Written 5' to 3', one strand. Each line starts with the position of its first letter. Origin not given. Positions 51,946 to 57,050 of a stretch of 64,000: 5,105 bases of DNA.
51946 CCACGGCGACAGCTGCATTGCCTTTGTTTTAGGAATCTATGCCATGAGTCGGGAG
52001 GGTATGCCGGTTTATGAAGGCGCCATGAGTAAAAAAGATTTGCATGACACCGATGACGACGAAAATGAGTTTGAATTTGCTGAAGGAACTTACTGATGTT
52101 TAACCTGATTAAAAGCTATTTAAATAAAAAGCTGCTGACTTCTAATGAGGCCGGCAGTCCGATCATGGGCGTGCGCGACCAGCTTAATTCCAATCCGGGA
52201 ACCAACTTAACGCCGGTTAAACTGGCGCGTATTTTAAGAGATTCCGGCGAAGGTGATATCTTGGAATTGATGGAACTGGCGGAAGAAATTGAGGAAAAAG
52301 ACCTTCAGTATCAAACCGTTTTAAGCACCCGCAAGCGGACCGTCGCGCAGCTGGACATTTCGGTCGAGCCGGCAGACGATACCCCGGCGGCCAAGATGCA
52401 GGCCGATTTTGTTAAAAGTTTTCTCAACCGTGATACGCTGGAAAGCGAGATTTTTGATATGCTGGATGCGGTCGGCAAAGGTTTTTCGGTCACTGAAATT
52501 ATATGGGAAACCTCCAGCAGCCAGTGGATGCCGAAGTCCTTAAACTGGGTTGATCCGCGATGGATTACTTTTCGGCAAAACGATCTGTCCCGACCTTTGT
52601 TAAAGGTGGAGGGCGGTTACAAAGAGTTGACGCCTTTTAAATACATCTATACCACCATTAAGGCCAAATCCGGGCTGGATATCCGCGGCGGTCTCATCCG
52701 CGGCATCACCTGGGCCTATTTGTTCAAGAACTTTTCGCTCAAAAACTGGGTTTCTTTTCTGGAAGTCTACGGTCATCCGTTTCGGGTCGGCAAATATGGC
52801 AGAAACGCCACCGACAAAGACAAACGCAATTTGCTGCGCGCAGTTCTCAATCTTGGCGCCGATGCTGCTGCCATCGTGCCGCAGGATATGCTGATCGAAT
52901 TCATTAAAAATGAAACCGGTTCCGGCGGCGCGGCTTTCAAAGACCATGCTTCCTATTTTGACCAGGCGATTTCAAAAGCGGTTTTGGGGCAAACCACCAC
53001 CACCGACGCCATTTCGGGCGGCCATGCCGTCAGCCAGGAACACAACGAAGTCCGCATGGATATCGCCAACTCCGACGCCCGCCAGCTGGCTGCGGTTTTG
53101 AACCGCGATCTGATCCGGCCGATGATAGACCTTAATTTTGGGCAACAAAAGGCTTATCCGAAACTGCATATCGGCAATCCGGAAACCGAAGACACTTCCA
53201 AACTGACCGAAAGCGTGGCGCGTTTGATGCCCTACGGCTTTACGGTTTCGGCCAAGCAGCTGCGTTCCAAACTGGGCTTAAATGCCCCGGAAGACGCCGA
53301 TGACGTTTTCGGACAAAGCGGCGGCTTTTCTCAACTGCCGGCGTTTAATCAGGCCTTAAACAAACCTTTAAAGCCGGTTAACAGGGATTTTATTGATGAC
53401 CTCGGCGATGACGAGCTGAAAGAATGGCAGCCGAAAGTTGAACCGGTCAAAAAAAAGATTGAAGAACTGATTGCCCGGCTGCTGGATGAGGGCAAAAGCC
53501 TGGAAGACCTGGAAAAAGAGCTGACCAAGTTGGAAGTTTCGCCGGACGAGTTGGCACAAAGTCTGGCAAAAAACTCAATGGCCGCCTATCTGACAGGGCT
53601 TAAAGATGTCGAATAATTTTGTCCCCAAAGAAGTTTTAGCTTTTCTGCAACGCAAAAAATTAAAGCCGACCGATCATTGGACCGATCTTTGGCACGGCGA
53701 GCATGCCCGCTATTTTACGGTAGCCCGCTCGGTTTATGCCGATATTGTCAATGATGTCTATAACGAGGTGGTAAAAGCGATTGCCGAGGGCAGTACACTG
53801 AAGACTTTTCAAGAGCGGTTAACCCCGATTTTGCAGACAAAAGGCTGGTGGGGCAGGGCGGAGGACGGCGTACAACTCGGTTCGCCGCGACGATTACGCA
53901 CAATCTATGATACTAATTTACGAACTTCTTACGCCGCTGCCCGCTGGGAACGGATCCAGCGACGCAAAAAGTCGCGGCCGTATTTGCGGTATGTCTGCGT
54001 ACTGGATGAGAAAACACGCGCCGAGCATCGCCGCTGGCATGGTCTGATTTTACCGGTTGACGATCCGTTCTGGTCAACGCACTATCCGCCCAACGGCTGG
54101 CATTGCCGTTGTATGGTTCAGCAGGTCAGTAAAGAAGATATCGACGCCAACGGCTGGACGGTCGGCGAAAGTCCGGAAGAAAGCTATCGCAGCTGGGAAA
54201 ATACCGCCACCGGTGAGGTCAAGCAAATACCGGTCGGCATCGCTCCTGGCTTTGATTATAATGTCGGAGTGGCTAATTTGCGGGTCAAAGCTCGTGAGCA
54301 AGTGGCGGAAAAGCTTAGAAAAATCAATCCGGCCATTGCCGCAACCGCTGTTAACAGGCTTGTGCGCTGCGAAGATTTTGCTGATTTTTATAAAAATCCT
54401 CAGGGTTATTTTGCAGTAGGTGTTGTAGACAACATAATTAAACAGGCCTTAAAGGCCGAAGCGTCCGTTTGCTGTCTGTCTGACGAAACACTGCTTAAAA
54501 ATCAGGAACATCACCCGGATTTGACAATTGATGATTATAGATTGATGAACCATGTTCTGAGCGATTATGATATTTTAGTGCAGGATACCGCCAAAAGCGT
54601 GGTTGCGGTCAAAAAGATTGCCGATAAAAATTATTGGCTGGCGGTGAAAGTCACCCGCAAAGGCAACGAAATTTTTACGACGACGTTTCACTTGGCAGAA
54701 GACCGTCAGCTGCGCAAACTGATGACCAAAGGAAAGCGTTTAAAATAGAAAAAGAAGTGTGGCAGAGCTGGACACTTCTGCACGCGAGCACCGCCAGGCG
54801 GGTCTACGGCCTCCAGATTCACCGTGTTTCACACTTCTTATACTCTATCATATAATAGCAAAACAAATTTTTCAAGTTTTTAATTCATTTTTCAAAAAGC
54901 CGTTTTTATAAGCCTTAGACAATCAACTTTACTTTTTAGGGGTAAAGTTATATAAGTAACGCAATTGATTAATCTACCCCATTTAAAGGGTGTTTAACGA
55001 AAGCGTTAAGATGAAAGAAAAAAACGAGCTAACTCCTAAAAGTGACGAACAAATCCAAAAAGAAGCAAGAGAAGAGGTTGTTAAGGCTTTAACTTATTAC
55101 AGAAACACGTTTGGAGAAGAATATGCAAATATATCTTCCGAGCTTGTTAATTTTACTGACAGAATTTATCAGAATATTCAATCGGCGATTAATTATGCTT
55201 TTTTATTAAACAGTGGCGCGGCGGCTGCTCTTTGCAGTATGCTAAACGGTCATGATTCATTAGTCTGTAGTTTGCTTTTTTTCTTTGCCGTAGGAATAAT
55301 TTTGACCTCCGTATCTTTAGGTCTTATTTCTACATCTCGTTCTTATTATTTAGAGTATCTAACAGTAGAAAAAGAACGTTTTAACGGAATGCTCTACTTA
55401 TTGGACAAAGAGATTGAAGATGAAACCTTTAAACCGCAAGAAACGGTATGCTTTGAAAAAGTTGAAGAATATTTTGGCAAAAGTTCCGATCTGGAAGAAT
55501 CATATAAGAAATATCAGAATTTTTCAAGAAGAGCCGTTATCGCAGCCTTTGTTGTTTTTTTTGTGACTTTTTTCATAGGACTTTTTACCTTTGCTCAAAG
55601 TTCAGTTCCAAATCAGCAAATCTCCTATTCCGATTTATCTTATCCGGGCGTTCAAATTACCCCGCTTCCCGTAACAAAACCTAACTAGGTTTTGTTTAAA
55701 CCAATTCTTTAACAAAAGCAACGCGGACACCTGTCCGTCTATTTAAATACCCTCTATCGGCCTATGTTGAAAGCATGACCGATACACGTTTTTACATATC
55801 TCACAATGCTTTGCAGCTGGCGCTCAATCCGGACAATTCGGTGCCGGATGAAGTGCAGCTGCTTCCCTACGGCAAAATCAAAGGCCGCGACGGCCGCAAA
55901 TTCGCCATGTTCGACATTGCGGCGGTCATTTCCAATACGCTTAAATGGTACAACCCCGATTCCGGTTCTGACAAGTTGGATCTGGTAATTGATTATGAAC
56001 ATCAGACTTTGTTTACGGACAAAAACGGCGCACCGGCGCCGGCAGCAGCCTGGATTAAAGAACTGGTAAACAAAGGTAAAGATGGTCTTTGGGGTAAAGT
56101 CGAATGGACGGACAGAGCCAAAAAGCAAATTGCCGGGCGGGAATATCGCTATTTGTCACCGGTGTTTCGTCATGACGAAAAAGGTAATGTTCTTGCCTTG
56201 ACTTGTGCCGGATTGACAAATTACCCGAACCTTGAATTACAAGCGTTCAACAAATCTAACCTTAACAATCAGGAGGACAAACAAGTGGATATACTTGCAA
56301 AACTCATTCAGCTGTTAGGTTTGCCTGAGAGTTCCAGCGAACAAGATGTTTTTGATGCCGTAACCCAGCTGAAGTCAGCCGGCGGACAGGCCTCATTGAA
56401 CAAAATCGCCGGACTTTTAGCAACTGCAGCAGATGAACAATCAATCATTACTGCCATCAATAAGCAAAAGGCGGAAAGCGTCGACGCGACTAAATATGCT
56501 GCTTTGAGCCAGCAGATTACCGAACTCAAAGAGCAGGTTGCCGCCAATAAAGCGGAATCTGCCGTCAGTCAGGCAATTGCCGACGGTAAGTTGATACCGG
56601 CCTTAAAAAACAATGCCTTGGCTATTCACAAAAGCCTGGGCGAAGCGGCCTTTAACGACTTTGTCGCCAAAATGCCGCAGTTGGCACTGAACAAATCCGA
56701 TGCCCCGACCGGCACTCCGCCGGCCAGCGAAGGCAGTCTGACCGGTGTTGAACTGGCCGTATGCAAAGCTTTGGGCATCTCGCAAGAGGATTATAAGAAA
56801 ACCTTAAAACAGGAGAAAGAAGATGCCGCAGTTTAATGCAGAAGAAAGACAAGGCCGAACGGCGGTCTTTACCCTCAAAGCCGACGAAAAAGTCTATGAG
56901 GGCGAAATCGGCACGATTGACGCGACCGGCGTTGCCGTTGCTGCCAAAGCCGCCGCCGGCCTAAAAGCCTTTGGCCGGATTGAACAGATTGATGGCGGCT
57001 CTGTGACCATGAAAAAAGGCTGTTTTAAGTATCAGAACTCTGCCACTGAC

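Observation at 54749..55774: Self-promoted membrane-protein cassette inserted at the junction of the two late head operons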

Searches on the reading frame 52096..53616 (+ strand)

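Call 7: search_protein_families(library=pfam, proteins=[window:52096-53616:+], max_evalue=1)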
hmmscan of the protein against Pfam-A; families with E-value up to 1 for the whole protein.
window:52096-53616:+ (506 aa): 2 families
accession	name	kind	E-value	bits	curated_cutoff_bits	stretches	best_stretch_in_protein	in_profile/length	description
PF06074.18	Portal_Mu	-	4.5e-102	342.3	23.9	1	59-395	1-336/336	Portal protein of Mu bacteriophage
PF17337.7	Gal_GalNac_35kD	-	0.28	11.2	25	1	159-236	75-154/225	Galactose-inhibitable lectin 35 kDa subunit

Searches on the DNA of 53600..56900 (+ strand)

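Call 17: search_dna_similar(query=window:53600-56900:+, collection=phages, mode=distant, max_rows=20)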
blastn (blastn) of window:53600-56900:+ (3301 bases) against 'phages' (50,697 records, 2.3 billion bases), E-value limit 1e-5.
No match.

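Call 66: search_rna_families(sources=[L003, L004, L005, L006, L007, L008, L009, L015, L012, L017, L027, L100], threshold=gathering)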
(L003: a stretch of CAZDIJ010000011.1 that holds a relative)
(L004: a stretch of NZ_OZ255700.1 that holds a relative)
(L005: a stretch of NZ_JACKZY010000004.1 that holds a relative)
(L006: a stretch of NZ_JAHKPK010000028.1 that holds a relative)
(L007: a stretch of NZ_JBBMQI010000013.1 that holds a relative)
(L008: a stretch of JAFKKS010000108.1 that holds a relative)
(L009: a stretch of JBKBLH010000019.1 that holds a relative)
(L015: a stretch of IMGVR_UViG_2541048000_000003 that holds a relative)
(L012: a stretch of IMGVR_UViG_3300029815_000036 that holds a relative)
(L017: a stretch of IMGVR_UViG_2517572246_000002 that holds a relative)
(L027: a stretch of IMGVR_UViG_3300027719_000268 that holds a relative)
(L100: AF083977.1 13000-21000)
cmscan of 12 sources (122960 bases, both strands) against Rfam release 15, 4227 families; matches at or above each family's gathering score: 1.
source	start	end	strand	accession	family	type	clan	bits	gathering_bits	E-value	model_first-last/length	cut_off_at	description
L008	7506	7577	+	RF00005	tRNA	Gene; tRNA;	CL00001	67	29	4.1e-12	1-71/71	no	tRNA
